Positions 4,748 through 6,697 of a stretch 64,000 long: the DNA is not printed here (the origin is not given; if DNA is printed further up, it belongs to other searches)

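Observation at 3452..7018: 1188-aa Toprim-like x2 / TPR / DnaQ-exonuclease protein with a proline-rich N-terminus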

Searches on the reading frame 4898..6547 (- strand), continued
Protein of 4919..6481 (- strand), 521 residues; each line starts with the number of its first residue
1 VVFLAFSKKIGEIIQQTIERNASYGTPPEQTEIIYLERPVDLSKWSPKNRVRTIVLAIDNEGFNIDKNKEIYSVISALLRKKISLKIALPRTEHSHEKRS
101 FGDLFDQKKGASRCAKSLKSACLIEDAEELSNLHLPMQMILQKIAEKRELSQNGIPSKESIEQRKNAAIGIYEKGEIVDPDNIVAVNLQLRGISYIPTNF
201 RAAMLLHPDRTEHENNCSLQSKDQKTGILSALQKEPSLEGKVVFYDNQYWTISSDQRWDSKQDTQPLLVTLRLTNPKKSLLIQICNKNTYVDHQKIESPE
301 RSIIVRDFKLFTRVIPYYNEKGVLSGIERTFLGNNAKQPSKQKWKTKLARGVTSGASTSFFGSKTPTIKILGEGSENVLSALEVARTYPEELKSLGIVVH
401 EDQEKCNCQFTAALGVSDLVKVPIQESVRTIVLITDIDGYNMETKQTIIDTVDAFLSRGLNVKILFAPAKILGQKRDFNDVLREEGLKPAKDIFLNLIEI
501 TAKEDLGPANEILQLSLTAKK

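Call 74: find_encoding_contigs(protein=P0009, flank=6000, max_places=2)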
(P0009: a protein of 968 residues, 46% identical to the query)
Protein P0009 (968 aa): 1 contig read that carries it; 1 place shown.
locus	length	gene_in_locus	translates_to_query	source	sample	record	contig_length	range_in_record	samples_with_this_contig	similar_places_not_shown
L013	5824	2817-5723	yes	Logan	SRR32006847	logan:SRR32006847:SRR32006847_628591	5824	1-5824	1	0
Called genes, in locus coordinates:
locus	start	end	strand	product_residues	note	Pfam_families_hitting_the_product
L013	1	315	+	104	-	?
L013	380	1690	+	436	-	PF13606:Ank_3 (faint), PF13637:Ank_4 (faint), PF12796:Ank_2 (weak), PF00023:Ank (faint)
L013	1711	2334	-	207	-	-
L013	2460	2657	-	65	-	-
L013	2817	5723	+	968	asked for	PF13374:TPR_10 (faint), PF00515:TPR_1 (faint), PF07719:TPR_2 (faint), PF13181:TPR_8 (faint), PF13176:TPR_7 (faint), PF13424:TPR_12 (weak), PF00929:RNase_T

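Call 75: find_encoding_contigs(protein=P0068, flank=6000, max_places=2)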
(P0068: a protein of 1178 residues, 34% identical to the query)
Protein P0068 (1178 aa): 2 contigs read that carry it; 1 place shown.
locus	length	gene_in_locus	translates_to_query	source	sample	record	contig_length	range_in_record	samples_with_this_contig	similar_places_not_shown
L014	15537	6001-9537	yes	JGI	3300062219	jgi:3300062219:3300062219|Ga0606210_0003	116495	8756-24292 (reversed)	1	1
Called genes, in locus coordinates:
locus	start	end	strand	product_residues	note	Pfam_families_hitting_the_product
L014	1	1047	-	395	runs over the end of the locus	-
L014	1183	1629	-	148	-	-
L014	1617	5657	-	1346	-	PF01653:DNA_ligase_aden, PF03120:OB_DNA_ligase (faint), PF01653:DNA_ligase_aden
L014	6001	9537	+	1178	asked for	PF00929:RNase_T, PF23639:DUF7146, PF13362:Toprim_3 (faint)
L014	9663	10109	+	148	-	-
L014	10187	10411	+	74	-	-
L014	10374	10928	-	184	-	PF00239:Resolvase, PF02796:HTH_7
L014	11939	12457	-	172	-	-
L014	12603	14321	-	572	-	PF13362:Toprim_3 (weak), PF12307:DUF3631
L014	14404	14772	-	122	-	-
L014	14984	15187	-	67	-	-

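Call 77: search_protein_families(library=pfam, proteins=[L003:3917-7975:+, L014:1617-5657:-], max_evalue=0.001)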
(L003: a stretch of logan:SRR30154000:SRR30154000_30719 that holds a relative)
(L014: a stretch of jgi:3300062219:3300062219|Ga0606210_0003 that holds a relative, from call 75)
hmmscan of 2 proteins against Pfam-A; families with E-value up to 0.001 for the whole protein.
L003:3917-7975:+ (1352 aa): 2 families
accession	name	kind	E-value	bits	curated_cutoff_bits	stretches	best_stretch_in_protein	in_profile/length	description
PF01653.23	DNA_ligase_aden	-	5.1e-36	124.9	27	2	786-981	31-225/253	NAD-dependent DNA ligase adenylation domain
PF03120.22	DNA_ligase_OB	-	3.2e-14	53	32.9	2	434-490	1-57/79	NAD-dependent DNA ligase OB-fold domain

L014:1617-5657:- (1346 aa): 2 families
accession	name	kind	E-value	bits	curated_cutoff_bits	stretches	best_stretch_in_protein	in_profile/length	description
PF01653.23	DNA_ligase_aden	-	8e-29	101.3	27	2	792-974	42-227/253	NAD-dependent DNA ligase adenylation domain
PF03120.22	DNA_ligase_OB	-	9e-12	45.1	32.9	1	994-1065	2-72/79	NAD-dependent DNA ligase OB-fold domain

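Call 79: find_homologous_proteins(query=A3, max_evalue=0.000001)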
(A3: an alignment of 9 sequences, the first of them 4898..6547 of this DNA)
Query A3 (9 sequences) (550 aa, profile of the alignment): 5 proteins with E <= 0.000001 among 8000 candidates.
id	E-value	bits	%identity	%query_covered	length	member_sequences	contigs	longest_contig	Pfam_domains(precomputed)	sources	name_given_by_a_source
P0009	4.6e-220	750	41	96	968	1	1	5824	PF00929.32,PF00515.35,PF13424.13,PF13176.13,PF13181.13,PF07719.24,PF13374.13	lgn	-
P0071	2.6e-179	615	44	96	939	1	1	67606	PF13176.13,PF13428.13,PF13362.13,PF13374.13,PF14559.13,PF00929.32,PF00515.35,PF13424.13,PF21033.5,PF13432.13,PF13181.13,PF07719.24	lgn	-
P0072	1.2e-159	550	45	88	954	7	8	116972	PF14559.13,PF00929.32,PF00515.35,PF13424.13,PF13176.13,PF13432.13,PF13428.13,PF13181.13,PF07719.24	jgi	jgi:DNA polymerase-3 subunit epsilon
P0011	7.0e-122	426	65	46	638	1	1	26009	PF00929.32,PF13414.13,PF00515.35,PF13424.13,PF13176.13,PF13432.13,PF13428.13,PF13362.13,PF13181.13,PF07719.24,PF13374.13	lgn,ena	-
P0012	1.0e-101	359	55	51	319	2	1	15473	-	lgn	-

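Call 80: find_encoding_contigs(protein=P0011, flank=8000, max_places=3)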
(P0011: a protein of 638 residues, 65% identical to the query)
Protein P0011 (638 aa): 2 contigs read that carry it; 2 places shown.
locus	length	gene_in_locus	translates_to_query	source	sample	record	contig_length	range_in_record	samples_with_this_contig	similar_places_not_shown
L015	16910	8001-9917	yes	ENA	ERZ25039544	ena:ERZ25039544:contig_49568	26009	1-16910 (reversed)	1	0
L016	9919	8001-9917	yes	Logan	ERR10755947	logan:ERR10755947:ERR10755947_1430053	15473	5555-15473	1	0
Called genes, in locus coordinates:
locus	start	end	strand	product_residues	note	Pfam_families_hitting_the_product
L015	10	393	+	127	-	PF06418:CTP_synth_N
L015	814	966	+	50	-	-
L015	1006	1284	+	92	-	PF00117:GATase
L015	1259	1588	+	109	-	PF00117:GATase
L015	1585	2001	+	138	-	PF03652:RuvX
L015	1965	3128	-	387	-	PF13173:AAA_14, PF13635:DUF4143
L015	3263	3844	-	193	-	-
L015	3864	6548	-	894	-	PF00690:Cation_ATPase_N, PF00122:E1-E2_ATPase, PF00702:Hydrolase, PF13246:Cation_ATPase, PF08282:Hydrolase_3 (faint), PF00689:Cation_ATPase_C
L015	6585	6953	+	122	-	-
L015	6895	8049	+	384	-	-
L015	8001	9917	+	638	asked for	PF13362:Toprim_3 (faint), PF13374:TPR_10 (faint), PF00515:TPR_1 (faint), PF07719:TPR_2 (faint), PF13176:TPR_7 (faint), PF13181:TPR_8 (faint), PF13424:TPR_12, PF00929:RNase_T (weak), +3 more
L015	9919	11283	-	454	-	PF13546:DDE_5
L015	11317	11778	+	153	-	PF00929:RNase_T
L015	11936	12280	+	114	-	-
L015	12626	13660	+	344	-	-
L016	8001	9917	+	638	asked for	PF13362:Toprim_3 (faint), PF13374:TPR_10 (faint), PF00515:TPR_1 (faint), PF07719:TPR_2 (faint), PF13176:TPR_7 (faint), PF13181:TPR_8 (faint), PF13424:TPR_12, PF00929:RNase_T (weak), +3 more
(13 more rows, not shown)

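Call 81: find_encoding_contigs(protein=P0072, flank=8000, max_places=4)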
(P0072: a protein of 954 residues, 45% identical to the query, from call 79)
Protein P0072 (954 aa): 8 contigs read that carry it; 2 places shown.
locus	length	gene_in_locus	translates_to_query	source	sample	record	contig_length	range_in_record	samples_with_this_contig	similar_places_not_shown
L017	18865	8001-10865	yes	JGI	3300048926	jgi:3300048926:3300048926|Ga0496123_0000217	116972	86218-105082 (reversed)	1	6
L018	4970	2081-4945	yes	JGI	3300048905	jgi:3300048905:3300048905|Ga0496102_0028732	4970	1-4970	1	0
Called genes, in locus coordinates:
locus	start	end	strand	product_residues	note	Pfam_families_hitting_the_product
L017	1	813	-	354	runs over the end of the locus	PF02086:MethyltransfD12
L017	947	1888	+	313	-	PF00145:DNA_methylase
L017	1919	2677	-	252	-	PF10544:T5orf172 (weak), PF13455:MUG113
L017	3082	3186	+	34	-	-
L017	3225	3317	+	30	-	-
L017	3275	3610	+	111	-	-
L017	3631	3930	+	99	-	-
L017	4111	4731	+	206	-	-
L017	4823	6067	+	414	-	PF02086:MethyltransfD12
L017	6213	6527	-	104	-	-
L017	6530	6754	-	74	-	-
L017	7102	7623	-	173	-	-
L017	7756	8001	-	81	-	-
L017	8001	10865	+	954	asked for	PF13176:TPR_7 (faint), PF13181:TPR_8 (faint), PF13424:TPR_12 (faint), PF00515:TPR_1 (faint), PF07719:TPR_2 (faint), PF13428:TPR_14 (faint), PF13432:TPR_16 (faint), PF00929:RNase_T, +1 more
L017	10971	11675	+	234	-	PF18974:DUF5710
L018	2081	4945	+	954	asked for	PF13176:TPR_7 (faint), PF13181:TPR_8 (faint), PF13424:TPR_12 (faint), PF00515:TPR_1 (faint), PF07719:TPR_2 (faint), PF13428:TPR_14 (faint), PF13432:TPR_16 (faint), PF00929:RNase_T, +1 more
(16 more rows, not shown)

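Call 82: find_encoding_contigs(protein=P0071, flank=10000, max_places=2)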
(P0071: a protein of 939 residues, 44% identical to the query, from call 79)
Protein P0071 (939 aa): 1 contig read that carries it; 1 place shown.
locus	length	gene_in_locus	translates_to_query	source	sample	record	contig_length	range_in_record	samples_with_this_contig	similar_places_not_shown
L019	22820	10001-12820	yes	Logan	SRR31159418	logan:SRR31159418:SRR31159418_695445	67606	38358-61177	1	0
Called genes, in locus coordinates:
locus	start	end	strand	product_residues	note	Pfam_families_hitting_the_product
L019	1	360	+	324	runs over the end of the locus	-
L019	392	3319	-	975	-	PF00580:UvrD-helicase, PF13245:AAA_19, PF13361:UvrD_C (faint), PF13604:AAA_30 (weak)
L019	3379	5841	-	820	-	-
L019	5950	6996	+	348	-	PF12796:Ank_2 (weak), PF13857:Ank_5 (faint), PF00023:Ank (faint), PF13606:Ank_3 (faint), PF13637:Ank_4 (faint), PF12796:Ank_2 (weak)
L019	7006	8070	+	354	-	-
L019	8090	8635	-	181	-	PF03031:NIF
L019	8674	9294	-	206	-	-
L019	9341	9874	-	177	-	-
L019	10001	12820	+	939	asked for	PF13362:Toprim_3 (faint), PF13181:TPR_8 (faint), PF14559:TPR_19 (faint), PF13428:TPR_14 (faint), PF00515:TPR_1 (faint), PF07719:TPR_2 (faint), PF13424:TPR_12 (weak), PF00929:RNase_T, +4 more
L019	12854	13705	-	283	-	-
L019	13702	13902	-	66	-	-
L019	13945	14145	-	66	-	-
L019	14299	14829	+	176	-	-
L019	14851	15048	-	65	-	-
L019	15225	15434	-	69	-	-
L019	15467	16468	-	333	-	PF01442:Apolipoprotein (faint), PF04513:Baculo_PEP_C (faint), PF28068:Scy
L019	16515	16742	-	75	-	-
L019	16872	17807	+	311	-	-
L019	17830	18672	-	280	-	-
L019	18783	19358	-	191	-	-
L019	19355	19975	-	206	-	-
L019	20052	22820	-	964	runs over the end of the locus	PF03104:DNA_pol_B_exo1, PF00136:DNA_pol_B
